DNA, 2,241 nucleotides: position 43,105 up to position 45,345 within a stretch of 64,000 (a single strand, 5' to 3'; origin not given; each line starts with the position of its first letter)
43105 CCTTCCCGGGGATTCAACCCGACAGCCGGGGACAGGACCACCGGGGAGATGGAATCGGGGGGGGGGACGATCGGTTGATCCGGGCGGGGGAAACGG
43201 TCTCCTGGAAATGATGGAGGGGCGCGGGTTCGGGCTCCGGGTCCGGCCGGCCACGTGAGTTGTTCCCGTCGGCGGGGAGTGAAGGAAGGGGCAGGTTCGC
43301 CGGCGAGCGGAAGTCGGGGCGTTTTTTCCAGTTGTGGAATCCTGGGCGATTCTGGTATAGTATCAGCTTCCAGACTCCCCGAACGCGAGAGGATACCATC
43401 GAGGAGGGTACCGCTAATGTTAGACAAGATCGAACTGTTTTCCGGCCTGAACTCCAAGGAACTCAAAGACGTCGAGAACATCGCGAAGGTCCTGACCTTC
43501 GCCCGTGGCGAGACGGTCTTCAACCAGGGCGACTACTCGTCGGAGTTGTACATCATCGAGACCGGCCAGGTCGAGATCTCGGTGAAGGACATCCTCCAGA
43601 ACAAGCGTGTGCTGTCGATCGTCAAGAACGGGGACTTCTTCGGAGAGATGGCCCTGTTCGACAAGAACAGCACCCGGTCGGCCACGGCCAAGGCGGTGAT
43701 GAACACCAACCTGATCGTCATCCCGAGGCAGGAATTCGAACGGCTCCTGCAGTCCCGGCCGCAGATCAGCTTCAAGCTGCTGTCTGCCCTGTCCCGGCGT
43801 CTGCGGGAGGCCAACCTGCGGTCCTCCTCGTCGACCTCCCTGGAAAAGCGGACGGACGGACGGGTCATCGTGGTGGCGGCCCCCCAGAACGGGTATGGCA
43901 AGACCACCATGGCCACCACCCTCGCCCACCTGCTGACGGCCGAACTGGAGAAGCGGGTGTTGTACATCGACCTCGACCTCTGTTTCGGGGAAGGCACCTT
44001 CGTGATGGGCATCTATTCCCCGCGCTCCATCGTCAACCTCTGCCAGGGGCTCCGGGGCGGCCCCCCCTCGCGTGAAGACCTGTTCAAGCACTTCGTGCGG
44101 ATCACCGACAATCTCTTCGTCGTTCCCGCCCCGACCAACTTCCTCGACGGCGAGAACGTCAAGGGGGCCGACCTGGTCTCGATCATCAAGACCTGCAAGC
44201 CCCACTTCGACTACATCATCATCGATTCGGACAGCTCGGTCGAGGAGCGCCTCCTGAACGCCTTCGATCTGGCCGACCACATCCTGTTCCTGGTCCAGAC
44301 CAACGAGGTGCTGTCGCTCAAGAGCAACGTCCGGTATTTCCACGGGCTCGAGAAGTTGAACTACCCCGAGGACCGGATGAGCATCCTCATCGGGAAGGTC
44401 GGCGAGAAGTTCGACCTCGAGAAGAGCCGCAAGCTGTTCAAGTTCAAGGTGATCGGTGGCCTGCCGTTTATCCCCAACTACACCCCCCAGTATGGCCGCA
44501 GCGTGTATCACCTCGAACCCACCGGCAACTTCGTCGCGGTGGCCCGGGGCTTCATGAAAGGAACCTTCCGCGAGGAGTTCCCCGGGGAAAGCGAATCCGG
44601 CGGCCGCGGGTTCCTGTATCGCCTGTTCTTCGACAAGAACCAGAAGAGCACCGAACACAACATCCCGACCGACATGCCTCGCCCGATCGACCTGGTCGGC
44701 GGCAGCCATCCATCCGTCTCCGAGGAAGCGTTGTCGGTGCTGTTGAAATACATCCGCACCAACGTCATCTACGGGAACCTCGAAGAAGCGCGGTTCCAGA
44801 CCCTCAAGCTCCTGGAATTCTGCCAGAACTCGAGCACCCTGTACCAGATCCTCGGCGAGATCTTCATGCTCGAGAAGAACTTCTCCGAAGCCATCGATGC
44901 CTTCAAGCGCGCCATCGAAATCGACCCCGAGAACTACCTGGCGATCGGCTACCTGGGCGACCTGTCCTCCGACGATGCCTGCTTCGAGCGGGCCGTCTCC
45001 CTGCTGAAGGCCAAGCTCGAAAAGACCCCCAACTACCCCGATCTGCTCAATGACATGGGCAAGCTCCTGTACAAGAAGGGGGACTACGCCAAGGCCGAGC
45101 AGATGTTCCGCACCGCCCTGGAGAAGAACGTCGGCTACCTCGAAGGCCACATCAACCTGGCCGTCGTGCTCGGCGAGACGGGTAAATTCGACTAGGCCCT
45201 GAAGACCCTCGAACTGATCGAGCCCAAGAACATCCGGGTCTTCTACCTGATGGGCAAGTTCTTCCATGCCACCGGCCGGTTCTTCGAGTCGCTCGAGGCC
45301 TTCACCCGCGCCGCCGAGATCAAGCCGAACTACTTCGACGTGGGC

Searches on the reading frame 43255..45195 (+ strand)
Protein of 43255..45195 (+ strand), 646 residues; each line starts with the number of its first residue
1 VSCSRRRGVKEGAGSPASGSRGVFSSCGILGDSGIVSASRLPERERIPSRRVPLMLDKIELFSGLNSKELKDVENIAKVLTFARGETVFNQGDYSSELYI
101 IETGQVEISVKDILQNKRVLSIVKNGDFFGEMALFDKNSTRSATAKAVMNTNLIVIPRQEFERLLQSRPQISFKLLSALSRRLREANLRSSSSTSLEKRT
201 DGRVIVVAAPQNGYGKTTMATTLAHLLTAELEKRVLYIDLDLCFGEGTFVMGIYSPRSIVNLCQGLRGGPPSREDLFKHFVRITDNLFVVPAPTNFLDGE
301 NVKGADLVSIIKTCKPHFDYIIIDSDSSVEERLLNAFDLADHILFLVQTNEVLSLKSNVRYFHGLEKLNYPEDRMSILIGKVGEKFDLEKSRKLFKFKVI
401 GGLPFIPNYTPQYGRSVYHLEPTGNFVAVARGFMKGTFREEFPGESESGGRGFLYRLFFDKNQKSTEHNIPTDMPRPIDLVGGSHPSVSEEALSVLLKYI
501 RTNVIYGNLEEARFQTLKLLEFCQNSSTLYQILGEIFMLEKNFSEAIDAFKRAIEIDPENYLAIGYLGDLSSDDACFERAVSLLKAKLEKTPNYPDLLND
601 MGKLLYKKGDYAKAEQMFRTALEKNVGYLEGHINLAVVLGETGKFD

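Call 3: search_protein_families(library=pfam, proteins=[window:43255-45195:+], max_evalue=0.01)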
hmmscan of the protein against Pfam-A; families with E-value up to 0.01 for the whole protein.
window:43255-45195:+ (646 aa): 21 families
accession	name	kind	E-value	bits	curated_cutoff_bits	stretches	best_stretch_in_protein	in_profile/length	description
PF00027.35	cNMP_binding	-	4.8e-23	81.4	27.5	1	81-167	3-88/89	Cyclic nucleotide-binding domain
PF00515.34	TPR_1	-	2.6e-15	55.9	27.8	2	533-560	7-34/34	Tetratricopeptide repeat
PF07719.23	TPR_2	-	4.8e-15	54.8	27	2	529-560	3-34/34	Tetratricopeptide repeat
PF14559.12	TPR_19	-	4.2e-12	46.7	25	1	577-625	7-55/68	Tetratricopeptide repeat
PF13431.12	TPR_17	-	5.5e-12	45.4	24.4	1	588-616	6-34/34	Tetratricopeptide repeat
PF13614.12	AAA_31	-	9.2e-12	45.7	27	1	203-351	2-151/177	AAA domain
PF13181.12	TPR_8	-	1.7e-10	40.6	25.7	1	529-560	3-34/34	Tetratricopeptide repeat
PF13428.12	TPR_14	-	2.5e-09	37.3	23.5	0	529-569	3-43/44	Tetratricopeptide repeat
PF13424.12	TPR_12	-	1e-08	35.7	30.1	1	575-623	24-73/77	Tetratricopeptide repeat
PF13414.12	TPR_11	-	1.1e-08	35.1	26.8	1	534-561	1-28/42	TPR repeat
PF23914.1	TPR_CcmH_CycH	-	2.8e-08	34.2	42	1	531-623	54-149/158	Cytochrome c-type biogenesis protein H TPR domain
PF13432.12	TPR_16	-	1.2e-07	32.5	32.7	0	600-639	2-41/65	Tetratricopeptide repeat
PF13176.12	TPR_7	-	6.6e-06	26.3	27.9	0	600-624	4-30/36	Tetratricopeptide repeat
PF01656.29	CbiA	-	2.1e-05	24.9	25.4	1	205-242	1-37/125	CobQ/CobB/MinD/ParA nucleotide binding domain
PF25060.1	ARM_TT21_2nd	-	5.7e-05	23.1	27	1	573-638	200-265/270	Tetratricopeptide repeat protein 21 second ARM domain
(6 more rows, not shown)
